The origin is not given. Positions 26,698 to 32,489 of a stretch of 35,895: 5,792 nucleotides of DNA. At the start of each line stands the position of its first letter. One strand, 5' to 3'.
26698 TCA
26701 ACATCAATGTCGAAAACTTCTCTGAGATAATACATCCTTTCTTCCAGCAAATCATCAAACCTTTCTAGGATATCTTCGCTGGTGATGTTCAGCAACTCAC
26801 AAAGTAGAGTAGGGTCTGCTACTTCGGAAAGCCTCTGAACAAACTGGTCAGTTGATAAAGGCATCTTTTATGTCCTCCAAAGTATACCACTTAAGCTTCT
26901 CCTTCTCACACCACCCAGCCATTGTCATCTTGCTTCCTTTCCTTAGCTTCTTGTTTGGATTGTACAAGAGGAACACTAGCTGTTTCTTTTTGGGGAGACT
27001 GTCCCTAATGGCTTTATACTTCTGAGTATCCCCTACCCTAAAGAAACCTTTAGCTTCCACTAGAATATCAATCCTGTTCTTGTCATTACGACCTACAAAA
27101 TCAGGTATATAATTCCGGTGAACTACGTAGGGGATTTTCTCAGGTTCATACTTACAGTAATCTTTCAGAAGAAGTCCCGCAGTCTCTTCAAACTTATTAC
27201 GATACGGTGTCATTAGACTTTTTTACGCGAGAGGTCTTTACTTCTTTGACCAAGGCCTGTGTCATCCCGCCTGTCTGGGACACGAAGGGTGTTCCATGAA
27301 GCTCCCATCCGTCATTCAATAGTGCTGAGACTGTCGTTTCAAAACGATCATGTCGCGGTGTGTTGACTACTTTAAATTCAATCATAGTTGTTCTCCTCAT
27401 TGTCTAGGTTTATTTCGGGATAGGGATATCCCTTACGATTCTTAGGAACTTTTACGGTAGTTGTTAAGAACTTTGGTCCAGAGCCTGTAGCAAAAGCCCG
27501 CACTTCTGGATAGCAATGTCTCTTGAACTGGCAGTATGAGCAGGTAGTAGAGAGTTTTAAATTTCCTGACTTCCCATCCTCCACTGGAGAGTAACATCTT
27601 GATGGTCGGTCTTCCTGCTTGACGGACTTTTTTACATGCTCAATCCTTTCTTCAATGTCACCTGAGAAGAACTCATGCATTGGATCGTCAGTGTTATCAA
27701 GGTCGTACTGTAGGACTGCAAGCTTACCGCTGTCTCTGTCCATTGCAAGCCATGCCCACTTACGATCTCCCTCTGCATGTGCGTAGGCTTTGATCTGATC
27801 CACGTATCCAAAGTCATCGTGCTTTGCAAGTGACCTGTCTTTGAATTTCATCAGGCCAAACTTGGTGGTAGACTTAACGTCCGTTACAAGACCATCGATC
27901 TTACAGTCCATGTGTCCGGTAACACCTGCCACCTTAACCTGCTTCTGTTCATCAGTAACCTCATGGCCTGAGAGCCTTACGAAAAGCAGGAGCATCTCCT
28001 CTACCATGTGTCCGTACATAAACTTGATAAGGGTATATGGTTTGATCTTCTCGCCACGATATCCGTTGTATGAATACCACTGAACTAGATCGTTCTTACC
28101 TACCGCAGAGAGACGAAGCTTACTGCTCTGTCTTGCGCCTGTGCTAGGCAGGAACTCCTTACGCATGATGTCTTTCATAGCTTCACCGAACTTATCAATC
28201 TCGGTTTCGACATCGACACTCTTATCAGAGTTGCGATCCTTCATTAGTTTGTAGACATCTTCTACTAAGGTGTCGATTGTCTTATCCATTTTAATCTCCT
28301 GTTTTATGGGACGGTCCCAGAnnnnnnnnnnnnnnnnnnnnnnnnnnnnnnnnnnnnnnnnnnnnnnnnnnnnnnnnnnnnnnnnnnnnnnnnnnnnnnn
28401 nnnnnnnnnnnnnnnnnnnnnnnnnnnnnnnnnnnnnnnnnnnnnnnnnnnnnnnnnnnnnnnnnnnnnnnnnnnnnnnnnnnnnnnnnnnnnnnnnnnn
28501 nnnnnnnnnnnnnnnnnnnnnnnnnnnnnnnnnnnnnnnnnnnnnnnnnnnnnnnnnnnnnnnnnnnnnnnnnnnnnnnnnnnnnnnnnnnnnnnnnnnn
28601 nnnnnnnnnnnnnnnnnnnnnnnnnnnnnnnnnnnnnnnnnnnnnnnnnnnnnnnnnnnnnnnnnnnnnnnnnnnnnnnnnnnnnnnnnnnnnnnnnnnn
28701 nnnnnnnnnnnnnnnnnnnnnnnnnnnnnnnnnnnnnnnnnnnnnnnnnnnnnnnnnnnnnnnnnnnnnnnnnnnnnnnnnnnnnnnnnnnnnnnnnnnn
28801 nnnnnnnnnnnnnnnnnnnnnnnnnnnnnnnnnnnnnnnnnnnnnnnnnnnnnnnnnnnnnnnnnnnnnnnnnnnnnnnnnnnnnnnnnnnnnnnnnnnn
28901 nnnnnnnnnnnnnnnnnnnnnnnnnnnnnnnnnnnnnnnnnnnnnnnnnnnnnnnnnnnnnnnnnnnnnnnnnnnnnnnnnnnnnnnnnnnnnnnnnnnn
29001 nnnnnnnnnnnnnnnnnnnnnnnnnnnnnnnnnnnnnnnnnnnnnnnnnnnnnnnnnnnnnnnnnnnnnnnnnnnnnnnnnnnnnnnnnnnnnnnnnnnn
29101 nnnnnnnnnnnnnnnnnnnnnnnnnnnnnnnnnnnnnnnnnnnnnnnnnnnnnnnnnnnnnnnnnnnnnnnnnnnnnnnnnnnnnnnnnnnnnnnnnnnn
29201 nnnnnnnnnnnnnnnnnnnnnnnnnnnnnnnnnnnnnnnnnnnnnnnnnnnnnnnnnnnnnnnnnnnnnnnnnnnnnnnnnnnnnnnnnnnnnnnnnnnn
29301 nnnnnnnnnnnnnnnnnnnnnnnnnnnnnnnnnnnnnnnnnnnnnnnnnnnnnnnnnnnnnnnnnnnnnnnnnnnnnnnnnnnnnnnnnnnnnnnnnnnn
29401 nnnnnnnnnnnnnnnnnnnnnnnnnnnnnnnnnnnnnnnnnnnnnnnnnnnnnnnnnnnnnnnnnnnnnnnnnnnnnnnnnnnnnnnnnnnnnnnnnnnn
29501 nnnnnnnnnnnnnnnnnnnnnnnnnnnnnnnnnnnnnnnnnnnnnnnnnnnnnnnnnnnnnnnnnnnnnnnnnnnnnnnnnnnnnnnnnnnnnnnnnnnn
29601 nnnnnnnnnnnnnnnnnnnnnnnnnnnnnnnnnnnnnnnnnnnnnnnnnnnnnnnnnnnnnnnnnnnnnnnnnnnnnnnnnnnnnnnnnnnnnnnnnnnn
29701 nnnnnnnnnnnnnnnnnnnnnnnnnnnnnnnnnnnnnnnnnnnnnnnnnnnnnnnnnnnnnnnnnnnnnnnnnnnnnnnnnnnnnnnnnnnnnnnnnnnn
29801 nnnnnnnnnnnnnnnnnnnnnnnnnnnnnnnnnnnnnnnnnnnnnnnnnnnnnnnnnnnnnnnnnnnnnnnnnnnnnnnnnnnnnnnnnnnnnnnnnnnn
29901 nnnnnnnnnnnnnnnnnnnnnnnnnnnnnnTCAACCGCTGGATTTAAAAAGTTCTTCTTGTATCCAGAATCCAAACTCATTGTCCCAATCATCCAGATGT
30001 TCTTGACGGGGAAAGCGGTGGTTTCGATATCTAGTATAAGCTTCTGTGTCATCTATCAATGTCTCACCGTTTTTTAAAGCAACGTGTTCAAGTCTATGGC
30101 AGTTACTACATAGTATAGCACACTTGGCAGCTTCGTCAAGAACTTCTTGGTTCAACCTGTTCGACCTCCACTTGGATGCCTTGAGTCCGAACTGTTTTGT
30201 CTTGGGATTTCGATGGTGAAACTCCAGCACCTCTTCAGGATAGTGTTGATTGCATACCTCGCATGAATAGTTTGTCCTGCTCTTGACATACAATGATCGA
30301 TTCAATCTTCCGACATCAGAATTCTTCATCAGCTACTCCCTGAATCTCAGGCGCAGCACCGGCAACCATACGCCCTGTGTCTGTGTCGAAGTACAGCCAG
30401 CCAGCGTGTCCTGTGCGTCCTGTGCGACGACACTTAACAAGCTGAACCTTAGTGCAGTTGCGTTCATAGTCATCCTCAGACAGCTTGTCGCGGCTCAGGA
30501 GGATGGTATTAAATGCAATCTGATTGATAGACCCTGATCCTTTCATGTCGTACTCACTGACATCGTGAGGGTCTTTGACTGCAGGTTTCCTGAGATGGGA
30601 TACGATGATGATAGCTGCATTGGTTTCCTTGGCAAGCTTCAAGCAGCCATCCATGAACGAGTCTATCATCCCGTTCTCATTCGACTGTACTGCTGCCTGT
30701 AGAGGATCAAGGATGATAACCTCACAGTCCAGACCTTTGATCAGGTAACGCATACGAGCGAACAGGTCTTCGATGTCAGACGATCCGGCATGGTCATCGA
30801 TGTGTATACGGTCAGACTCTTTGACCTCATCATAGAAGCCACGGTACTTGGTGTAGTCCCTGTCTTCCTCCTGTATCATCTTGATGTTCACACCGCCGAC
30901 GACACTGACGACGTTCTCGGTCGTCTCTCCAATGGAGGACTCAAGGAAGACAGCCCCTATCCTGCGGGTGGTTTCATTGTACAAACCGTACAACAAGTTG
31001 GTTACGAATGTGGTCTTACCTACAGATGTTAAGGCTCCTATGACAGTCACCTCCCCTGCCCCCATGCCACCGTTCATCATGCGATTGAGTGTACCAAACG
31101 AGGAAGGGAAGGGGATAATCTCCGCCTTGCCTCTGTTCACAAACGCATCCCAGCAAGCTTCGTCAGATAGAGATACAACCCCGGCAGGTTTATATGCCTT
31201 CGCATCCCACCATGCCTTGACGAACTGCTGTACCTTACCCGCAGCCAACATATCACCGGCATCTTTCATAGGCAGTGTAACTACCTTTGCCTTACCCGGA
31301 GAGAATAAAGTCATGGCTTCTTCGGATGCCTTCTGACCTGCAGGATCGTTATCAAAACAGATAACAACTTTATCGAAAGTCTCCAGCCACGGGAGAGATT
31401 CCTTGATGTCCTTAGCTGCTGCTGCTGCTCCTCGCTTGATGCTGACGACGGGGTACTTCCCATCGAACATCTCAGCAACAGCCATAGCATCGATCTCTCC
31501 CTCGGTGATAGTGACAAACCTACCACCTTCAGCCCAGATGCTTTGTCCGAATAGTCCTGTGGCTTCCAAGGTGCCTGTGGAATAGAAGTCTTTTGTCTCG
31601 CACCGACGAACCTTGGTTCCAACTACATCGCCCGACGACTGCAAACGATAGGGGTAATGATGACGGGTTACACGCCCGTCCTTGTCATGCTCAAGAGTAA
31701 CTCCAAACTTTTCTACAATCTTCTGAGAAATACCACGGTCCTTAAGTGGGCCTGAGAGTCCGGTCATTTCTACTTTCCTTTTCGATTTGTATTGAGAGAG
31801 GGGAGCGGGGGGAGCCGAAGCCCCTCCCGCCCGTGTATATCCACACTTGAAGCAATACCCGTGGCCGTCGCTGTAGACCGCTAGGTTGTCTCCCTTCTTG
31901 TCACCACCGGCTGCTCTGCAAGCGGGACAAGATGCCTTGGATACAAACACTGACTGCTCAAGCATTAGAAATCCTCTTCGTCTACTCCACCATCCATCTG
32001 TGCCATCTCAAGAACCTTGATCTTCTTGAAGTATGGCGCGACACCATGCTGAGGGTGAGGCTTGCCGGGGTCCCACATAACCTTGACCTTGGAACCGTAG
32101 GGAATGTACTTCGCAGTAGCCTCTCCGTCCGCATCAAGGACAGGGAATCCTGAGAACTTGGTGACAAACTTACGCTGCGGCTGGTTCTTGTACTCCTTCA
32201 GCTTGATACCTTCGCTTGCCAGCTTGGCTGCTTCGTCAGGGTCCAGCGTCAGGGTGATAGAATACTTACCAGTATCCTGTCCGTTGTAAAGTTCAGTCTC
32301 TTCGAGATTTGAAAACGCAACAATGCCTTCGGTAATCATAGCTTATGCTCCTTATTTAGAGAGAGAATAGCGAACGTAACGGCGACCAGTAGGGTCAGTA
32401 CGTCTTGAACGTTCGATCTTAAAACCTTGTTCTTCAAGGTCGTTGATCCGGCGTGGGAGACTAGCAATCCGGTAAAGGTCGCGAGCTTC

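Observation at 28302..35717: A 23-bp palindrome-centred element occurs six times, only in intergenic gaps of the leftward arm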

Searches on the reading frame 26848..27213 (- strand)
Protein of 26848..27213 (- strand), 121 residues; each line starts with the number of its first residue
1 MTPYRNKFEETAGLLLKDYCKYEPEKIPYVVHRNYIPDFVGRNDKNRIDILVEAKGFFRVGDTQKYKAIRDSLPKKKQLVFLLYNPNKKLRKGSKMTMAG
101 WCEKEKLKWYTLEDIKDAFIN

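Call 9: search_protein_families(library=pfam, proteins=[window:26848-27213:-], max_evalue=0.01)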
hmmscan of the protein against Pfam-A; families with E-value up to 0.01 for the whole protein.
window:26848-27213:- (121 aa): 1 family
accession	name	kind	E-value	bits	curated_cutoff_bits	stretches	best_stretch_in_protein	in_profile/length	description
PF05367.17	Phage_endo_I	-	2.4e-12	47.1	29.1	1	20-109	34-120/149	Phage endonuclease I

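Call 10: search_protein_families(library=phrogs, proteins=[window:26848-27213:-], max_evalue=0.001)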
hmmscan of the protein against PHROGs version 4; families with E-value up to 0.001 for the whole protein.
window:26848-27213:- (121 aa): 2 families
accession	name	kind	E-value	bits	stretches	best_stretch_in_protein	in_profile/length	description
phrog_945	-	DNA, RNA and nucleotide metabolism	6.3e-29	101.6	1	4-120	14-129/145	endonuclease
phrog_14437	-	DNA, RNA and nucleotide metabolism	9.1e-13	48.9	1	52-120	2-77/79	endonuclease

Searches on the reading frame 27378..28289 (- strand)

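Call 9: search_protein_families(library=pfam, proteins=[window:27378-28289:-], max_evalue=0.01)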
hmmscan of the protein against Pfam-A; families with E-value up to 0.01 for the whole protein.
window:27378-28289:- (303 aa): 0 families

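Call 10: search_protein_families(library=phrogs, proteins=[window:27378-28289:-], max_evalue=0.001)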
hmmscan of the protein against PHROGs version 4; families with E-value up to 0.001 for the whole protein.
window:27378-28289:- (303 aa): 2 families
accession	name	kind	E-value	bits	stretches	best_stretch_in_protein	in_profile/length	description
phrog_1990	-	DNA, RNA and nucleotide metabolism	3.6e-34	119.5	1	29-262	12-238/290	Cas4-domain exonuclease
phrog_1706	-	DNA, RNA and nucleotide metabolism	1.3e-13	52.1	1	29-264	19-247/293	CRISPR/Cas system associated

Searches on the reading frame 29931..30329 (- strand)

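Call 9: search_protein_families(library=pfam, proteins=[window:29931-30329:-], max_evalue=0.01)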
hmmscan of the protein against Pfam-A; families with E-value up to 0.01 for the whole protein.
window:29931-30329:- (132 aa): 0 families

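Call 10: search_protein_families(library=phrogs, proteins=[window:29931-30329:-], max_evalue=0.001)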
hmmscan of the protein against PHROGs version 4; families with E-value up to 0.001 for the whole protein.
window:29931-30329:- (132 aa): 9 families
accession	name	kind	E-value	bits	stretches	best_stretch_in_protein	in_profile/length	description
phrog_3106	-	DNA, RNA and nucleotide metabolism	6.2e-20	73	1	15-103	155-242/252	HNH endonuclease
phrog_2255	-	DNA, RNA and nucleotide metabolism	1.4e-17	64.9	1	10-89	100-176/211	HNH endonuclease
phrog_35854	-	DNA, RNA and nucleotide metabolism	2.2e-10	41.8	1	22-102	8-88/145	HNH endonuclease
phrog_4234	-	DNA, RNA and nucleotide metabolism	2.6e-06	28.2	1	21-80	27-81/130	HNH endonuclease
phrog_740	-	DNA, RNA and nucleotide metabolism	6.9e-06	26.3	1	15-82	33-85/332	HNH endonuclease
phrog_30726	-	unknown function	6.7e-05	23.7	1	18-84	47-113/159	-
phrog_8048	-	DNA, RNA and nucleotide metabolism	0.00025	21.4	1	16-87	172-231/273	HNH endonuclease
phrog_7370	-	DNA, RNA and nucleotide metabolism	0.00068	20.7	0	68-104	70-105/115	HNH endonuclease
phrog_1985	-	DNA, RNA and nucleotide metabolism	0.00084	20.3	1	15-90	59-131/184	HNH endonuclease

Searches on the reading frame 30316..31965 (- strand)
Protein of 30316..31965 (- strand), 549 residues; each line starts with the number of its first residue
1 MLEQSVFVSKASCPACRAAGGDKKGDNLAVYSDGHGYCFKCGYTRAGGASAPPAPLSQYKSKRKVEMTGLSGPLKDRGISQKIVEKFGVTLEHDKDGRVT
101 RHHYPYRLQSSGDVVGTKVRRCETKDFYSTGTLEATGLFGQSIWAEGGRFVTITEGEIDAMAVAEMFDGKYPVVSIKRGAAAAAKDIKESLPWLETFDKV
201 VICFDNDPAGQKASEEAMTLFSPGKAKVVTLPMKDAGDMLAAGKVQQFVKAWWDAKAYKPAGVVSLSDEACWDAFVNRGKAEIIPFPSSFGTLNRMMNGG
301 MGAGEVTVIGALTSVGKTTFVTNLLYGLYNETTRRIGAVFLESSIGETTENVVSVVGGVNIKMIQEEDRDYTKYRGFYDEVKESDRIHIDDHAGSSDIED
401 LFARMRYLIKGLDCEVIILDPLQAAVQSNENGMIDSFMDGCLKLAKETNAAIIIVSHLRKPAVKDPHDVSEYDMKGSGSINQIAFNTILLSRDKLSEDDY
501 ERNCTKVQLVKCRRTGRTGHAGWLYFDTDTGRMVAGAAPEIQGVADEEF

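Call 9: search_protein_families(library=pfam, proteins=[window:30316-31965:-], max_evalue=0.01)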
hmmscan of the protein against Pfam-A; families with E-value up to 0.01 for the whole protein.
window:30316-31965:- (549 aa): 7 families
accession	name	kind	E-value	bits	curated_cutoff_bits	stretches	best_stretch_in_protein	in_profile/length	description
PF03796.21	DnaB_C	-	7.4e-22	78.4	27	1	287-522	3-243/255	DnaB-like helicase C terminal domain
PF13481.12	AAA_25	-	3.2e-12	46.9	27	1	292-461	21-193/195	AAA domain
PF13155.12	Toprim_2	-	2.1e-10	41.3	22.1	1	153-238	2-86/88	Toprim-like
PF01751.28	Toprim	-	6.8e-08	33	23.1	1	151-223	2-82/96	Toprim domain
PF06745.19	ATPase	-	2e-07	31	26.6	1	293-516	8-209/231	KaiC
PF13662.12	Toprim_4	-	3.3e-05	24.5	25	1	151-228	3-81/85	Toprim domain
PF13362.12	Toprim_3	-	8e-05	23.5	27.2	1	152-239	3-88/95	Toprim domain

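Call 10: search_protein_families(library=phrogs, proteins=[window:30316-31965:-], max_evalue=0.001)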
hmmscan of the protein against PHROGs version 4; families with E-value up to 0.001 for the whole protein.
window:30316-31965:- (549 aa): 11 families
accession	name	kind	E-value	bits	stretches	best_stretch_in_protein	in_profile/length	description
phrog_239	-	DNA, RNA and nucleotide metabolism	7.4e-165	552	1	3-534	35-597/801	DNA primase/helicase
phrog_19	-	DNA, RNA and nucleotide metabolism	6.1e-28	99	1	280-537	329-582/621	DnaB-like replicative helicase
phrog_243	-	DNA, RNA and nucleotide metabolism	2.8e-15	57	1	287-518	19-246/273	DnaB-like replicative helicase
phrog_47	-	DNA, RNA and nucleotide metabolism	2.2e-14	54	1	74-241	154-323/947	DNA primase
phrog_5482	-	unknown function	4.5e-12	46.4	1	278-532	22-295/341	-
phrog_849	-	DNA, RNA and nucleotide metabolism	3.6e-08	33.8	1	121-242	211-330/435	DNA primase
phrog_3123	-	unknown function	2.7e-06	27.3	1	392-492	443-538/583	-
phrog_6444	-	DNA, RNA and nucleotide metabolism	9.4e-06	25.7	1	151-234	262-344/577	DNA primase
phrog_906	-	DNA, RNA and nucleotide metabolism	6.7e-05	22.8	1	403-493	614-699/872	DNA polymerase/primase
phrog_11530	-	unknown function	0.00016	22.6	1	386-520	5-143/184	-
phrog_97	-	other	0.00062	20.1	0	284-422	48-173/506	UvsX-like recombinase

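Call 13: search_dna_similar(query=window:30316-31965:-, collection=phages, mode=protein, max_rows=30)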
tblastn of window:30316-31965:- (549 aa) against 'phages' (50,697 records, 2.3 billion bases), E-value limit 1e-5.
Records with a match: 3314; places in all: 3325; records where one place covers at least 80% of the query: 3009.
Best place of each record, by identity: <60% 3314.
By first word of the organism name: Escherichia 709; Pseudomonas 536; Klebsiella 506; Salmonella 224; Vibrio 154; Rheinheimera 115; Yersinia 93; Erwinia 80; Aeromonas 62; Acinetobacter 47; and 95 more.
By host as written in the record: - 451; Escherichia coli 265; Klebsiella pneumoniae 246; Pseudomonas aeruginosa 137; Rheinheimera sp. BAL341 115; Pseudomonas aeruginosa PAO1 44; Escherichia coli K-12 MG1655 40; Yersinia pestis 38; and 768 more.
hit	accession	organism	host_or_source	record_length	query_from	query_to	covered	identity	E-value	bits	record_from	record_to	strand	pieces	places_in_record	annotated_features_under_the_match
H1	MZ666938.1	Desulfovibrio phage ProddE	Desulfovibrio desulfuricans strain ...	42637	1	541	99%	36.2%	2e-91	313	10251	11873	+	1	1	DNA primase/helicase | DNA helicase | ribosome_binding_site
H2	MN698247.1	Pelagibacter phage HTVC115P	Candidatus Pelagibacter sp. HTCC7211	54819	3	549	100%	34.9%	6e-93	317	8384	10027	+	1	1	DNA primase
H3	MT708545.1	Rhizobium phage Pasto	Bradyrhizobium japonicum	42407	4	534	97%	35.0%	2e-85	295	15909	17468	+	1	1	DNA primase/helicase | hypothetical protein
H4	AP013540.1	uncultured phage_MedDCM-OCT-S28-C10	metagenomic fosmid library constructed ...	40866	5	533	96%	34.8%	3e-85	295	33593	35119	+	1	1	DNA primase/helicased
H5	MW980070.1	Rhizobium phage RHEph21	Rhizobium gallicum sv. phaseoli R72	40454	1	547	100%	33.6%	8e-88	302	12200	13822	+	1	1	DNA primase/helicase protein | hypothetical protein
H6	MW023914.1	Rhizobium phage vB_RleA_TRX32-1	Rhizobium leguminosarum TRX32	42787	1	533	97%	34.4%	2e-69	248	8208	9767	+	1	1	primase/helicase protein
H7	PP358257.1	Ralstonia phage PY065YO380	Ralstonia solanacearum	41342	3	547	99%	33.5%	2e-69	248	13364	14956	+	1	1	DNA primase/helicase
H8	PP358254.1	Ralstonia phage PY04L1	Ralstonia solanacearum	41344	3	547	99%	33.5%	2e-69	248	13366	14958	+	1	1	DNA primase/helicase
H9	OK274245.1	Ralstonia phage RpT1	Ralstonia pseudosolanacearum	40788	3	547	99%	33.5%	2e-74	263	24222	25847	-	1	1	DNA primase/helicase-like protein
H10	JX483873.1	Rhizobium phage RHEph01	Rhizobium etli Brasil5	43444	1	533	97%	34.2%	8e-68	244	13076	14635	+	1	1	putative DNA primase/helicase protein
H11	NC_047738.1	Rhizobium phage RHEph01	Rhizobium etli Brasil5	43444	1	533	97%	34.2%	8e-68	244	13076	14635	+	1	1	DNA primase/helicase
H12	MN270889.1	Ralstonia phage P-PSG-11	Ralstonia solanacearum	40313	4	547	99%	33.2%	4e-69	247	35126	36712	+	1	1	DNA primase/helicase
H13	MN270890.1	Ralstonia phage P-PSG-11-1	Ralstonia solanacearum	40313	4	547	99%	33.2%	4e-69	247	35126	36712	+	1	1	DNA primase/helicase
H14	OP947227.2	Ralstonia phage p2137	Ralstonia solanacearum strain Tb1546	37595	3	534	97%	33.9%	9e-77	270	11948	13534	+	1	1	primase/helicase protein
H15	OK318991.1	Ralstonia phage RpY2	Ralstonia pseudosolanacearum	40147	3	534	97%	33.9%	2e-76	268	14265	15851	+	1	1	DNA primase/helicase-like protein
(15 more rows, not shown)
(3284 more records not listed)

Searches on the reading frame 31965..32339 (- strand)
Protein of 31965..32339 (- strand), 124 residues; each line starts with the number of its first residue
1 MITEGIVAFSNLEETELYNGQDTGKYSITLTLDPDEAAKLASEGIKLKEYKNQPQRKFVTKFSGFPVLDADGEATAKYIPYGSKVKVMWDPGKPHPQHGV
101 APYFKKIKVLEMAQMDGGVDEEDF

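Call 9: search_protein_families(library=pfam, proteins=[window:31965-32339:-], max_evalue=0.01)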
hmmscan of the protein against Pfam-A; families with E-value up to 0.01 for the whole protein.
window:31965-32339:- (124 aa): 0 families

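Call 10: search_protein_families(library=phrogs, proteins=[window:31965-32339:-], max_evalue=0.001)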
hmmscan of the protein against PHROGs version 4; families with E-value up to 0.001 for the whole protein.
window:31965-32339:- (124 aa): 0 families

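Call 52: search_protein_families(library=pfam, proteins=[window:31965-32339:-], max_evalue=0.1)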
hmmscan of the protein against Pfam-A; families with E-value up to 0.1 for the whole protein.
window:31965-32339:- (124 aa): 1 family
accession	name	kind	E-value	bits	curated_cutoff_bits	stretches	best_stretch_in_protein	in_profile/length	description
PF16976.10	RcpC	-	0.077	13.4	28.8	0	19-41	79-101/114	Flp pilus assembly protein RcpC/CpaB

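Call 53: search_protein_families(library=phrogs, proteins=[window:31965-32339:-], max_evalue=0.01)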
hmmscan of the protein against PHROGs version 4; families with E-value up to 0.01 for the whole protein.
window:31965-32339:- (124 aa): 2 families
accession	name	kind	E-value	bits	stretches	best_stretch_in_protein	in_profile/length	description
phrog_112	-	DNA, RNA and nucleotide metabolism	0.0014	19.4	1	5-75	27-102/265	Gp2.5-like ssDNA binding protein and ssDNA annealing protein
phrog_4787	-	DNA, RNA and nucleotide metabolism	0.0054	17.3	0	7-55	18-65/163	single strand annealing protein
